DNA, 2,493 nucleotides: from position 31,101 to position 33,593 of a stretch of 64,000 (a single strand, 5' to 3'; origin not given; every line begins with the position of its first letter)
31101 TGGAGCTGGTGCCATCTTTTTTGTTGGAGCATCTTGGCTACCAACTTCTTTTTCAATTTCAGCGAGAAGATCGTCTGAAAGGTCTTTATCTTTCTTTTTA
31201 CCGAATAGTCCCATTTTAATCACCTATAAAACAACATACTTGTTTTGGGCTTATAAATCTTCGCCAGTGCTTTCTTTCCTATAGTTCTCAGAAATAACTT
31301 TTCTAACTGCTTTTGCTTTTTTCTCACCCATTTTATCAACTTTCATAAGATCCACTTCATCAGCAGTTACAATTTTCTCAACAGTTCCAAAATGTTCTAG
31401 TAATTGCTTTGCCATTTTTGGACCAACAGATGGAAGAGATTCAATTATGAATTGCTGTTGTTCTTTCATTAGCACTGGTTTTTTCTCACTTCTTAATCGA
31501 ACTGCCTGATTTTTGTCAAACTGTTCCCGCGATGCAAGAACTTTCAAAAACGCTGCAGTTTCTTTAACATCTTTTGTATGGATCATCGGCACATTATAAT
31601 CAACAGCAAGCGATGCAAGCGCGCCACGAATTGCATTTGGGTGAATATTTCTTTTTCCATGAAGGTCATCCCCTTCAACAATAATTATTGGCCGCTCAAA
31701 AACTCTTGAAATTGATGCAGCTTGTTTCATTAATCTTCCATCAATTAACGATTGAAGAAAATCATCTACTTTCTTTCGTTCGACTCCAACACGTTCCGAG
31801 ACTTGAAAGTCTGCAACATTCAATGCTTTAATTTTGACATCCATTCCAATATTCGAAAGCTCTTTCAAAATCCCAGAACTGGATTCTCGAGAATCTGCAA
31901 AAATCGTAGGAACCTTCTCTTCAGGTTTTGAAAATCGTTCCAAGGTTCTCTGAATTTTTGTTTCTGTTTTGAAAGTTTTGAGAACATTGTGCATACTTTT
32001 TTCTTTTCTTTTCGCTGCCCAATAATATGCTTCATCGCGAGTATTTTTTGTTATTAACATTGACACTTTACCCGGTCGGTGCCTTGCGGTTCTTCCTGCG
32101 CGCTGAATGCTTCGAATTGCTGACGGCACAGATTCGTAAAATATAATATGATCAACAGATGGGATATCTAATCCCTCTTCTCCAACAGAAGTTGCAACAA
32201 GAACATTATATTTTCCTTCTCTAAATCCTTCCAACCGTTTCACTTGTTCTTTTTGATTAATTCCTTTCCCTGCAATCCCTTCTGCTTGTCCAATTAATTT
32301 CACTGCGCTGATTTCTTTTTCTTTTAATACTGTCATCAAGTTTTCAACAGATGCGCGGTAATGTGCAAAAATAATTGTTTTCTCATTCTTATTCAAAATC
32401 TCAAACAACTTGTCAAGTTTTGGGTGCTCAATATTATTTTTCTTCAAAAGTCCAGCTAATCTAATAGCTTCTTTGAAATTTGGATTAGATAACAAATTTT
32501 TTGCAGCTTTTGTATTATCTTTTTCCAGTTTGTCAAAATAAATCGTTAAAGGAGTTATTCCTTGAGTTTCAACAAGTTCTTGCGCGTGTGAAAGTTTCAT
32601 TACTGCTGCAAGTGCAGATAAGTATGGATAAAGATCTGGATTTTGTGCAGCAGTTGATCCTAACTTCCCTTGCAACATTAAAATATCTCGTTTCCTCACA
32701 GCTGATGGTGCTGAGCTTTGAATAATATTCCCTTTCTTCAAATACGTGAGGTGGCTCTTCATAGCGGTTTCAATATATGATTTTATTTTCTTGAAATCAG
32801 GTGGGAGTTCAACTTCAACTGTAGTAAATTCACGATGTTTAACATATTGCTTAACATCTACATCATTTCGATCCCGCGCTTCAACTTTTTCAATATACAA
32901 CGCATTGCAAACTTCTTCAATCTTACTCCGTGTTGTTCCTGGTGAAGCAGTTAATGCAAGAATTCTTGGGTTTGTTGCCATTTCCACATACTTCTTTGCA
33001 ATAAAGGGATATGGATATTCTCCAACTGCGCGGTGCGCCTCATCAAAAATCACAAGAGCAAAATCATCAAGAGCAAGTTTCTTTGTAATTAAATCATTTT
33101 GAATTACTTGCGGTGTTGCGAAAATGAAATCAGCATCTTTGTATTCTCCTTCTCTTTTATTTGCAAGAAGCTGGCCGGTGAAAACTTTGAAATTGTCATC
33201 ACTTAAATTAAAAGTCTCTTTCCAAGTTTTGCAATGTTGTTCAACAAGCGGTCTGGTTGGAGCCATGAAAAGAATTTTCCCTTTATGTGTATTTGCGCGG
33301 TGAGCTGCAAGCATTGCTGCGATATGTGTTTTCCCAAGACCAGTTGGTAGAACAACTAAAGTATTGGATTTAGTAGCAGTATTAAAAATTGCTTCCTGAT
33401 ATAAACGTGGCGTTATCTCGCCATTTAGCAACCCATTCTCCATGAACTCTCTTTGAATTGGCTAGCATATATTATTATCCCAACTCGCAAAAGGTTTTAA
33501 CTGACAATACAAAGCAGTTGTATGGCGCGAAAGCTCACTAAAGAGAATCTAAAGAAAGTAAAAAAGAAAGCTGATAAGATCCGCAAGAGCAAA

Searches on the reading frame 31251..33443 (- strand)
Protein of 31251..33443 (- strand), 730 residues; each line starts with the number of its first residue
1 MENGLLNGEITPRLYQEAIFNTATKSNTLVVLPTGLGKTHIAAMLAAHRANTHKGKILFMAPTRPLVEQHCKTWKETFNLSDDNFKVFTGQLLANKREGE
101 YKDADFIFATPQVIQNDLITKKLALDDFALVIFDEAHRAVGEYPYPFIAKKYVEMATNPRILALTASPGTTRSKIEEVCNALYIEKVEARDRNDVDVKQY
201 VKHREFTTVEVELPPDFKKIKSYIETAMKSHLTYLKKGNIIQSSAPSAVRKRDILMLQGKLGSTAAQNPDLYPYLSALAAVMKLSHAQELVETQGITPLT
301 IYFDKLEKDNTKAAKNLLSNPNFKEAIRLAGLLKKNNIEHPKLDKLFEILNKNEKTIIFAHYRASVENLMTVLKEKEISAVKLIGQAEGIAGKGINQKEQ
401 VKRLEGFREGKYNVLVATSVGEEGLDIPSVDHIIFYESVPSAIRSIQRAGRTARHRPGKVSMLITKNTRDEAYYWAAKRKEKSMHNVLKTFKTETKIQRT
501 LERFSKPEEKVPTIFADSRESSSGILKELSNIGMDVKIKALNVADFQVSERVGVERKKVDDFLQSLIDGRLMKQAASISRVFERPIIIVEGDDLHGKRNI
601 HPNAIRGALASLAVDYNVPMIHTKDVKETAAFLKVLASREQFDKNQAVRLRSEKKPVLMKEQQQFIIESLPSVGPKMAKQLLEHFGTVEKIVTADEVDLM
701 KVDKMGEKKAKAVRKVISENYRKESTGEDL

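Call 30: search_protein_families(library=pfam, proteins=[window:31251-33443:-], max_evalue=0.00001)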
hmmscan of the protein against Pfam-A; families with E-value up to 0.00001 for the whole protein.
window:31251-33443:- (730 aa): 7 families
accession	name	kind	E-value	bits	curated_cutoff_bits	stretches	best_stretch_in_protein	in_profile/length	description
PF02732.21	ERCC4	-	1.7e-31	109.4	24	1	517-635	2-139/140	ERCC4 domain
PF00270.35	DEAD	-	3.8e-26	92.2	26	1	15-170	3-162/167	DEAD/DEAH box helicase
PF00271.37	Helicase_C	-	1.5e-24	86.8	23.5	1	342-455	2-109/110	Helicase conserved C-terminal domain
PF04851.21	ResIII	-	3.2e-22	79.6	22.5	1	10-168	2-162/164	Type III restriction enzyme, res subunit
PF21210.2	RNA_helicase_helical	-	1.9e-14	54.1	27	1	228-327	4-107/108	Putative ATP-dependent RNA helicase, helical bundle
PF14520.12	HHH_5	-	2.3e-10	41.2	27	1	668-713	5-51/57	Helix-hairpin-helix domain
PF12826.13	HHH_2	-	7.7e-09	36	27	1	670-716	8-54/64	Helix-hairpin-helix motif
